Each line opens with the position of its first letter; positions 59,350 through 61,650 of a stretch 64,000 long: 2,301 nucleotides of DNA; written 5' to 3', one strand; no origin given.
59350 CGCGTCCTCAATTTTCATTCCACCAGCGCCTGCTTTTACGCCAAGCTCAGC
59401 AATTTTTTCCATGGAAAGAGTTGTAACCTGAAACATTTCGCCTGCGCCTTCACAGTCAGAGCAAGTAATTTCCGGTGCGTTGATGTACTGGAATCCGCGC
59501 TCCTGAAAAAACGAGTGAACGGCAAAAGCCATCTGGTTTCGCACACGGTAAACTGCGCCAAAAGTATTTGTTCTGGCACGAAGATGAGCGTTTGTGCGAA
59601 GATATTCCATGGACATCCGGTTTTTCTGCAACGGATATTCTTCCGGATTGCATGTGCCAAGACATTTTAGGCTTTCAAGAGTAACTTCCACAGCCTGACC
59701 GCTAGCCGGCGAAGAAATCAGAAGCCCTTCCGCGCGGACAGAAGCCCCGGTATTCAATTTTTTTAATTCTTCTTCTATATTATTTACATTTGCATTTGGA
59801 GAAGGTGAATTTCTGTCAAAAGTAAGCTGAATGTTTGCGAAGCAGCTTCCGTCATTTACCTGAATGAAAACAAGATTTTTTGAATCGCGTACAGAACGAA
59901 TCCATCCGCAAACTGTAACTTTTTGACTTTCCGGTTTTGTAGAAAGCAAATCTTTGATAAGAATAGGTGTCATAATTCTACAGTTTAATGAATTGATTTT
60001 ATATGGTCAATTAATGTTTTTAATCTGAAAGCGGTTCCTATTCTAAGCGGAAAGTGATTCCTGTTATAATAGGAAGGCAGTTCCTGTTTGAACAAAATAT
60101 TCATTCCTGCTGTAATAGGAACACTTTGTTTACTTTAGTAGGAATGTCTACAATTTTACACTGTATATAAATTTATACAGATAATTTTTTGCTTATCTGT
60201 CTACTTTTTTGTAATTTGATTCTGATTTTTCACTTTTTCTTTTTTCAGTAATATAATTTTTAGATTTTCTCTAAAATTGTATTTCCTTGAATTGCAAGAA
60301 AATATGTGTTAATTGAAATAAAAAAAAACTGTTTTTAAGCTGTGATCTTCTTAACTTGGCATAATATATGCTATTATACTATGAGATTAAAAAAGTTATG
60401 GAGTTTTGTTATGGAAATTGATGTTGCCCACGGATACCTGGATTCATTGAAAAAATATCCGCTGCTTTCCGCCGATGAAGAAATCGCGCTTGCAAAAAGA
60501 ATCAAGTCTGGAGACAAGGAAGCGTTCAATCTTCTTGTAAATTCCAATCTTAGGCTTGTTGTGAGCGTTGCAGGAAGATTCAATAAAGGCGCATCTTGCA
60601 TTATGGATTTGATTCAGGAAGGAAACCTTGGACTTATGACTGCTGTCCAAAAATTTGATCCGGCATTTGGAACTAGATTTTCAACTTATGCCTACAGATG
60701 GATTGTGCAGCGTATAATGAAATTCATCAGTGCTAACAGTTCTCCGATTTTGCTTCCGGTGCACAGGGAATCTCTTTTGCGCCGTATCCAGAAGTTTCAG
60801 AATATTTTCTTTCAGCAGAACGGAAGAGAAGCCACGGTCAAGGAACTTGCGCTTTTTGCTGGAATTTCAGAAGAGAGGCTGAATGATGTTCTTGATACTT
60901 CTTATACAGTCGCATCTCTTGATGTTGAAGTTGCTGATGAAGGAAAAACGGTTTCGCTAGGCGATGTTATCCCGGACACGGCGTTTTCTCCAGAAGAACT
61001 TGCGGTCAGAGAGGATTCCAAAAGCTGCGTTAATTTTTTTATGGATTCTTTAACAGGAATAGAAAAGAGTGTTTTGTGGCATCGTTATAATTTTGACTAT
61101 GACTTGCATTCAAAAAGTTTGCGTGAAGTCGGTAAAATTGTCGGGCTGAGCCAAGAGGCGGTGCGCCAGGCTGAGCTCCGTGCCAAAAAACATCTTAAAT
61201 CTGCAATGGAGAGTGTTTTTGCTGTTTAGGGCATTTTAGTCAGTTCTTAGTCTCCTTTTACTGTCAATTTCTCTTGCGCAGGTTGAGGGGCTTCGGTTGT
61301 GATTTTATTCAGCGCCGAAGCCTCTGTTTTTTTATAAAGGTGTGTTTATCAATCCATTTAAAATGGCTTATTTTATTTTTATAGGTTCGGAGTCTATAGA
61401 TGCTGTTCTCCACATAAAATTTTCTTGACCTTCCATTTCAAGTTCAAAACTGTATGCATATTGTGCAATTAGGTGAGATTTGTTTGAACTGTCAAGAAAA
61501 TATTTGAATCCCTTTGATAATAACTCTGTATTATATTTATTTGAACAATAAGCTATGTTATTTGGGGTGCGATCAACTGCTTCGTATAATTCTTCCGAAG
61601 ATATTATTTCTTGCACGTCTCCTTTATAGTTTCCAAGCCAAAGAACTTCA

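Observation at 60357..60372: Sigma-54 -24/-12 element in front of an RpoS-like sigma factor: possible RpoN-to-RpoS cascade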

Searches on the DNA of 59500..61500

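Call 55: search_rna_families(source=window, start=59500, end=61500, threshold=evalue, max_evalue=1)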
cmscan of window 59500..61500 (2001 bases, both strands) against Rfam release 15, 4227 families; matches with E-value up to 1: 1.
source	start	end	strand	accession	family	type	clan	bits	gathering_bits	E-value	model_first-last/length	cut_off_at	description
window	59767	59809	+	RF00364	mir-BART2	Gene; miRNA;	-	23.3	60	0.28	1-62/62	no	mir-BART2 microRNA precursor family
